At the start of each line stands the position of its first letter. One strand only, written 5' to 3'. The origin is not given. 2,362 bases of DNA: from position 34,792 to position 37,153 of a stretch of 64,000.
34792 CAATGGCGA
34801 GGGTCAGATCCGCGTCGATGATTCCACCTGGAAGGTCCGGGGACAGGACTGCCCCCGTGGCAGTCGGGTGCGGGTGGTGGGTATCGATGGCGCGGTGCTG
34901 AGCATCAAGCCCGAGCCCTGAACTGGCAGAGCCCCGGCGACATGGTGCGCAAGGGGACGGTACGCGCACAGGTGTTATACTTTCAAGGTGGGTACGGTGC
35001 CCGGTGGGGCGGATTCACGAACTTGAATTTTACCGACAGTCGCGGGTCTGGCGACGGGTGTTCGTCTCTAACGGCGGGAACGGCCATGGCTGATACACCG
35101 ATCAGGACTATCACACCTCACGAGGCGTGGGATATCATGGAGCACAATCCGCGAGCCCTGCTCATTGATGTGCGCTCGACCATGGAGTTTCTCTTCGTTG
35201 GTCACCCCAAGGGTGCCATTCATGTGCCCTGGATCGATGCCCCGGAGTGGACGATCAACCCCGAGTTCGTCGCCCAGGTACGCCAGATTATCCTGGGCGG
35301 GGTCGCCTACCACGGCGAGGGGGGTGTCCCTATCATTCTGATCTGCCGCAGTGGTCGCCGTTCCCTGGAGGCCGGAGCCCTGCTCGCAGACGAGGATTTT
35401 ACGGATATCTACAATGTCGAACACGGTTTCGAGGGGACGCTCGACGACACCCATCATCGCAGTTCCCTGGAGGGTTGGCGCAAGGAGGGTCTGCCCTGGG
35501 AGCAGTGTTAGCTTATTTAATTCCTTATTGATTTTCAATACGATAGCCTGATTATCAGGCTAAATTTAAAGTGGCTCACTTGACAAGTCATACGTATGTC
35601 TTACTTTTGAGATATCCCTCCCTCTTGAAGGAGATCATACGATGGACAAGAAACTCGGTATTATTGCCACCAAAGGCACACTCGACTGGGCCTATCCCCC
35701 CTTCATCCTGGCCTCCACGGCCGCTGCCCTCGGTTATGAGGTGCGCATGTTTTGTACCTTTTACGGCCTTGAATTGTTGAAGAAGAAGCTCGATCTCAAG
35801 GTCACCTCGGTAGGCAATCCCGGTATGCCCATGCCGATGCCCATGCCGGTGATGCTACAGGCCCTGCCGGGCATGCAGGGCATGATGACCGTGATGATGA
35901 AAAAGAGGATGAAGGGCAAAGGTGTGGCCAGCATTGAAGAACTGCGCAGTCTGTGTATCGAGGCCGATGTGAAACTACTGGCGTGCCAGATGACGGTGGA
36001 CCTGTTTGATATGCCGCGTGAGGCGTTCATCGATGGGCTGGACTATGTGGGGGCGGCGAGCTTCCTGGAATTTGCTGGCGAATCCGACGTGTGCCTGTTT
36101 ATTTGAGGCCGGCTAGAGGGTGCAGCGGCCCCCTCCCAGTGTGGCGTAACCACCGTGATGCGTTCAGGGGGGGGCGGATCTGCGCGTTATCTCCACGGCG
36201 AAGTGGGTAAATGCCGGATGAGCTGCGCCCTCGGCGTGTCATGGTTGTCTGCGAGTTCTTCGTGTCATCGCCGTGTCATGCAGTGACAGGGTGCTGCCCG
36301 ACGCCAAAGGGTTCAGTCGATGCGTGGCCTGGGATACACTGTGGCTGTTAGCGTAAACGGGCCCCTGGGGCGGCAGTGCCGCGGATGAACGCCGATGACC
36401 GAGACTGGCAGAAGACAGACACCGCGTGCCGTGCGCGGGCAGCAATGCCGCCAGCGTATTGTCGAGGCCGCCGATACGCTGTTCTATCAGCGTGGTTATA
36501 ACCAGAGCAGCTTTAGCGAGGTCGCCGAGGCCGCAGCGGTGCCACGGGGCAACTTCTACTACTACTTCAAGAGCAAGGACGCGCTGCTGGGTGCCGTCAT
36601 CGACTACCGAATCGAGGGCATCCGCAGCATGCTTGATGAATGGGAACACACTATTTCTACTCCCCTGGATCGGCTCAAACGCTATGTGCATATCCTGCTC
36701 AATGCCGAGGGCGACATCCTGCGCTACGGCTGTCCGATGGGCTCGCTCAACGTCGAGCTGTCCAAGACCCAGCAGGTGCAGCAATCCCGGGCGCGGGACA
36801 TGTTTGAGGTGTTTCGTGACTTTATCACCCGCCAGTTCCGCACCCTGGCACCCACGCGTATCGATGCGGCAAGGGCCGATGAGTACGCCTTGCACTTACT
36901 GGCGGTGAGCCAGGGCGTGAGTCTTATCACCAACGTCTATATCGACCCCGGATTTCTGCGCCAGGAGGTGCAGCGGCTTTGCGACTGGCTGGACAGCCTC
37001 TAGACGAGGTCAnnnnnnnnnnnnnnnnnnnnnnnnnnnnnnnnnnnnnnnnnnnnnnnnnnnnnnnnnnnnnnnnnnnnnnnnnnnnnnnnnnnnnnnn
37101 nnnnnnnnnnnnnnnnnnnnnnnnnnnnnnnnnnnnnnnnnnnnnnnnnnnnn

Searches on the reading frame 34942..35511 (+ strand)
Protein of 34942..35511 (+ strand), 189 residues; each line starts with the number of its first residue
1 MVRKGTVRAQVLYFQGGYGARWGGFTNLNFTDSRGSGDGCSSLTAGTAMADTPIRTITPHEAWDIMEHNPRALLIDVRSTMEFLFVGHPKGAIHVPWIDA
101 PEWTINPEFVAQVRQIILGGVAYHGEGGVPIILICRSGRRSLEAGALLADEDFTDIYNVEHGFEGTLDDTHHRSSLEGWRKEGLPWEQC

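Call 42: search_protein_families(library=pfam, proteins=[window:34942-35511:+], max_evalue=0.00001)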
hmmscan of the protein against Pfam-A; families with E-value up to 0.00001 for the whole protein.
window:34942-35511:+ (189 aa): 1 family
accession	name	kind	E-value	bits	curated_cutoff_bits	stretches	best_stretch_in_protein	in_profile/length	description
PF00581.25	Rhodanese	-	7.9e-13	49.2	22.2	1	58-165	1-98/102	Rhodanese-like domain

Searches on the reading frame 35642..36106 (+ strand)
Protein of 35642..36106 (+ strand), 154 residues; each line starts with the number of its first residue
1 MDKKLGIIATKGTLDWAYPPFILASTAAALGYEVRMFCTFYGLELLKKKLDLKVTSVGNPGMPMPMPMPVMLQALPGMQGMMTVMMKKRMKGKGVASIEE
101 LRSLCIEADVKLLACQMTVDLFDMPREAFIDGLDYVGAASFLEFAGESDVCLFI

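Call 43: search_protein_families(library=pfam, proteins=[window:35642-36106:+], max_evalue=0.00001)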
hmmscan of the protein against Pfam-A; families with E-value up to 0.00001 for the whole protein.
window:35642-36106:+ (154 aa): 1 family
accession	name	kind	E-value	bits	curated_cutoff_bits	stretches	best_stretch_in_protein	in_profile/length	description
PF13686.11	DrsE_2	-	9.6e-52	175.5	25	1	2-153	2-156/156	DsrE/DsrF/DrsH-like family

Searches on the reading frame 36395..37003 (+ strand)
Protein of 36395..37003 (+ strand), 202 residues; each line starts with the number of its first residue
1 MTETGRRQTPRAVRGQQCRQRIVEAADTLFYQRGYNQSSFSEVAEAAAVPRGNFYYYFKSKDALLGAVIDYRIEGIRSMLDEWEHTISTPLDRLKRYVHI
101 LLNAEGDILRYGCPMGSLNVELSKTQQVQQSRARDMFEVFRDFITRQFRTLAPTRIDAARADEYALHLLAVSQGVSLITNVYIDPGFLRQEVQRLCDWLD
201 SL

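Call 43: search_protein_families(library=pfam, proteins=[window:36395-37003:+], max_evalue=0.00001)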
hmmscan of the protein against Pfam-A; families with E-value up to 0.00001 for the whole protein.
window:36395-37003:+ (202 aa): 1 family
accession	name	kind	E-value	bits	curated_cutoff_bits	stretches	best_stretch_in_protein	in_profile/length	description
PF00440.29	TetR_N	-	1.3e-15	57.4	24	1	22-68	1-47/47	Bacterial regulatory proteins, tetR family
